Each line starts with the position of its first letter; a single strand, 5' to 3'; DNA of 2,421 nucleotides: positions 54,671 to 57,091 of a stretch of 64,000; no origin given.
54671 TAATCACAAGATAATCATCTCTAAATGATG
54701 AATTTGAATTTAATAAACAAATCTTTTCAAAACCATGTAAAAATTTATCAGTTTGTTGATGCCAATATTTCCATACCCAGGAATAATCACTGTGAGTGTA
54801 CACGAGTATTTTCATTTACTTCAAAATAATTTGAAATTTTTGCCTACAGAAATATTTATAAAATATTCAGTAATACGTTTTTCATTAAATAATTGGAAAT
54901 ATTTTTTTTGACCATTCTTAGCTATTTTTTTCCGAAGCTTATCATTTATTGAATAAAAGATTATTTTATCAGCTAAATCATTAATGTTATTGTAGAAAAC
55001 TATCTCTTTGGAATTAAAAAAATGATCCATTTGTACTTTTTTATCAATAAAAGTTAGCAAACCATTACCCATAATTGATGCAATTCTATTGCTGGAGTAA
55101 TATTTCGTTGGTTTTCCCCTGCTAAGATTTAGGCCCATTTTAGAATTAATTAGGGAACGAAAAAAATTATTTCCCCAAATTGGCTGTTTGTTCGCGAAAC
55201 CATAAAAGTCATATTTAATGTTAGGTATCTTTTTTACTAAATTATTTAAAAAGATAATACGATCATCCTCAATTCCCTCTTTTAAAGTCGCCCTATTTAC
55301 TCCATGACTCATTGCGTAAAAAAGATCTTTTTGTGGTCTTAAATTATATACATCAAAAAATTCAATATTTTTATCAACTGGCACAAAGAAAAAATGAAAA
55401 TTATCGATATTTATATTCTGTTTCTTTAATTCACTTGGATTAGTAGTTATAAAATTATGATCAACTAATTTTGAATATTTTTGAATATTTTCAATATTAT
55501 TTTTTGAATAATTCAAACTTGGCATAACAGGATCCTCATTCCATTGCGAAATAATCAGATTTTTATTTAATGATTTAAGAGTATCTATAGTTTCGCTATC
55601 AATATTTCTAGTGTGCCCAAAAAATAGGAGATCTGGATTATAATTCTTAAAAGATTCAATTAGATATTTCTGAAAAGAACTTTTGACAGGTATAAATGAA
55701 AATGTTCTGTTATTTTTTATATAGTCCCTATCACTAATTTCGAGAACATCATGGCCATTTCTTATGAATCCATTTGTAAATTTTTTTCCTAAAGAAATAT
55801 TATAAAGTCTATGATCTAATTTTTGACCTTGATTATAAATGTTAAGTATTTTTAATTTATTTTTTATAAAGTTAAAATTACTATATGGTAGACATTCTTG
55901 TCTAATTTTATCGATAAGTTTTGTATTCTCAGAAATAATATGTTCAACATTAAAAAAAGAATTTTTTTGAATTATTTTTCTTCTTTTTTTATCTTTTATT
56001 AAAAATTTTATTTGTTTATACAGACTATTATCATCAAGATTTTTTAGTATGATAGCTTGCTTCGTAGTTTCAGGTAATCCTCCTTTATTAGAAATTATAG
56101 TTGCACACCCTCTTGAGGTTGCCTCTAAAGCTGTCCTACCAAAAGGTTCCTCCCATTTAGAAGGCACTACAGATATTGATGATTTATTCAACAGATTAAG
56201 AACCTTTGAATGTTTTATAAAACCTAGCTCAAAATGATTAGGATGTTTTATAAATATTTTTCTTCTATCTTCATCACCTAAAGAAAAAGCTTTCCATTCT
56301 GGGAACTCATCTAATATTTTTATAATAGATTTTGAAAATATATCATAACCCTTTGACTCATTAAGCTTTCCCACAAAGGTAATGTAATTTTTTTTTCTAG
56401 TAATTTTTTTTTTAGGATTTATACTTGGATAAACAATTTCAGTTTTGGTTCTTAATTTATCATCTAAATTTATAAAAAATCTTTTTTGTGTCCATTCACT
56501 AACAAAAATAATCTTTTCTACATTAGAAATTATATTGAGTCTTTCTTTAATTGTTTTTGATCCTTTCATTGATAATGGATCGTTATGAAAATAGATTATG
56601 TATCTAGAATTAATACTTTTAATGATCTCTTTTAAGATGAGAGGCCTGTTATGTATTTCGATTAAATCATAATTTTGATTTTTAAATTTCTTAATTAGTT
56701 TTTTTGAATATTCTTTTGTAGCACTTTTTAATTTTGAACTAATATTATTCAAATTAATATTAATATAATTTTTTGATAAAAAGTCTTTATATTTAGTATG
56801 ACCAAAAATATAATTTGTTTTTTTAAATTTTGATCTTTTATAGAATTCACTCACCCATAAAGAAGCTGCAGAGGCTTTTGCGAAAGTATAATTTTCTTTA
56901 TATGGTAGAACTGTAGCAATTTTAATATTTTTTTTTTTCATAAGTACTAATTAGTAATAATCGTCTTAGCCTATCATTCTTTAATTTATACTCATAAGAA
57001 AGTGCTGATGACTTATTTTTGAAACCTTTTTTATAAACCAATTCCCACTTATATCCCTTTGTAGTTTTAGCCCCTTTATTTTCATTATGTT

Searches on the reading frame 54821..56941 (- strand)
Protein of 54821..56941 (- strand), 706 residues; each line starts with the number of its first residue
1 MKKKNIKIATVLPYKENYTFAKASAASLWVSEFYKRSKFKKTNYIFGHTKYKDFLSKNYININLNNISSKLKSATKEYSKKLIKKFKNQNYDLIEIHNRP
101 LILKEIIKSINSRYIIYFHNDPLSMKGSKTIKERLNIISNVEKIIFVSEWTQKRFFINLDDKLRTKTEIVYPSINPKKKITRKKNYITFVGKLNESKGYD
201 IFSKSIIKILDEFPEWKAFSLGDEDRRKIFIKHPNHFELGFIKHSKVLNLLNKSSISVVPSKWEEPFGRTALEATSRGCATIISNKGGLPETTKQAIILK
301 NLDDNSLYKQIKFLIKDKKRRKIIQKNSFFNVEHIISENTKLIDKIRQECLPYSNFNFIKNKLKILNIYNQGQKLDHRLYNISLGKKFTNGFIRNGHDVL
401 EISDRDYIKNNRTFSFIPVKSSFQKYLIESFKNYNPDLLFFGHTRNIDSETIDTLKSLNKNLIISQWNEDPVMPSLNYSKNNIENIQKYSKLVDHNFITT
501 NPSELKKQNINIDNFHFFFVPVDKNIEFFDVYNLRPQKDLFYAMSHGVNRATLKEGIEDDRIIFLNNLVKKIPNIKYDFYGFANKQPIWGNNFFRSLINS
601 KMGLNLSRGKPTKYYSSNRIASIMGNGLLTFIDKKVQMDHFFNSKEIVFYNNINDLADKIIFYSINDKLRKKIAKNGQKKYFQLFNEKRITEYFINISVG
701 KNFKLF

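Call 37: search_protein_families(library=ncbifam, proteins=[window:54821-56941:-], max_evalue=0.001)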
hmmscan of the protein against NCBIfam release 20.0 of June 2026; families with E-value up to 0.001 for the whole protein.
window:54821-56941:- (706 aa): 7 families
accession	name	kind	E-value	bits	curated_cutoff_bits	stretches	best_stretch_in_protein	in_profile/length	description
NF012028.0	PRK15484.1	subfamily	2.7e-07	30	618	1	239-337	262-364/380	lipopolysaccharide N-acetylglucosaminyltransferase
NF047684.1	TeichurnBiosyTuaC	equivalog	4.4e-07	29.2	550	1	173-334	208-371/391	teichuronic acid biosynthesis protein TuaC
TIGR03999.1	thiol_BshA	equivalog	1.7e-06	27.2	273.7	1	243-336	262-357/375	N-acetyl-alpha-D-glucosaminyl L-malate synthase BshA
TIGR02095.1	glgA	subfamily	9.4e-06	24.5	328.45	1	182-296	292-410/477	glycogen/starch synthase, ADP-glucose type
NF041876.1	EPS_EpsE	equivalog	1.6e-05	24.4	400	1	239-328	281-372/389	exopolysaccharide biosynthesis GT4 family glycosyltransferase EpsE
TIGR03449.1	mycothiol_MshA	equivalog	0.00015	20.8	462.5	0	246-327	296-379/406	D-inositol-3-phosphate glycosyltransferase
TIGR02149.1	glgA_Coryne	subfamily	0.00063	19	302.4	0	227-295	252-324/391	glycogen synthase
